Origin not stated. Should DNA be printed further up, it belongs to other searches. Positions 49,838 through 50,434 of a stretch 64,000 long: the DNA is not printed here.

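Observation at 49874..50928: Autonomous TIR-like (CAP12/PycTIR-type) domain gene with an uncharacterised N-terminal domain, inserted between metG and a convergent amidohydrolase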

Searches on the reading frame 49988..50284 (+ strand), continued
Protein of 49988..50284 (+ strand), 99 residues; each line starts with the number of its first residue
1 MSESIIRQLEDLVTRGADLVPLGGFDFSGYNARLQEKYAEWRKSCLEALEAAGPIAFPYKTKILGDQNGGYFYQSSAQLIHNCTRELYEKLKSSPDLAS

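Call 58: find_encoding_contigs(protein=P0136, flank=8000, max_places=2)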
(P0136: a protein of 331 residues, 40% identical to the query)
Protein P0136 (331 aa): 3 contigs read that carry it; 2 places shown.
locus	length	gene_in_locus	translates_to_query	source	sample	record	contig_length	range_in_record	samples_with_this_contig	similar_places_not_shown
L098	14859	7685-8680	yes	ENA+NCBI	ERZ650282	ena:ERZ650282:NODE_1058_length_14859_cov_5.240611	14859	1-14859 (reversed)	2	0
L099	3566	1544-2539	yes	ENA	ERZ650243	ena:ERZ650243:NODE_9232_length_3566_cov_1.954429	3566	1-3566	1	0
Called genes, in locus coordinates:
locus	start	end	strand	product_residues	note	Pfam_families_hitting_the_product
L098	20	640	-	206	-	-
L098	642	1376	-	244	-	-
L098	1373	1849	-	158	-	PF14376:Haem_bd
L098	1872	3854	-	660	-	PF13534:Fer4_17 (faint), PF12797:Fer4_2 (faint), PF13237:Fer4_10, PF13183:Fer4_8, PF13187:Fer4_9, PF02754:CCG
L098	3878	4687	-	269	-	PF16248:DUF4905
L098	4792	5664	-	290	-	PF13860:FlgD_ig (weak), PF18962:Por_Secre_tail (weak)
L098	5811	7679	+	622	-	PF04055:Radical_SAM, PF19288:CofH_C, PF02621:VitK2_biosynth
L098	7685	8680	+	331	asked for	PF10137:CAP12-PCTIR_TIR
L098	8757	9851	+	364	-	PF04055:Radical_SAM, PF19288:CofH_C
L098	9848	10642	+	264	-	-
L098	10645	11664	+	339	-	PF14684:Tricorn_C1, PF03572:Peptidase_S41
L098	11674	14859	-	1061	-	?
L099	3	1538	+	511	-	?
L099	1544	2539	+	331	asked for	PF10137:CAP12-PCTIR_TIR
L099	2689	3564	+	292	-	?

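Call 81: predict_structure(alignment_id=A3)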
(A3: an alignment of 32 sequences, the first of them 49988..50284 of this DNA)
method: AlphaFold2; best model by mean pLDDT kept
length: 99 residues; sequences in the alignment: 32
mean_pLDDT: 95.0   pTM: 0.87
mean pLDDT of the five models: 95.0, 94.7, 94.1, 93.2, 91.7
residues with pLDDT >= 90: 90; 70-90: 6; 50-70: 3; < 50: 0
segments of 3 or more residues with pLDDT < 50: none
pLDDT, mean of each block of 10 residues (from residue 1): 89 98 95 98 98 95 97 98 98 83
secondary structure, 60 per line:
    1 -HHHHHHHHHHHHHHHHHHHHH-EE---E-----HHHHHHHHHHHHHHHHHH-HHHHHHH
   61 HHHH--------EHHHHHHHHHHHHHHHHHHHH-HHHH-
elements in order: H2-22 H35-52 H54-64 H74-93 H95-98
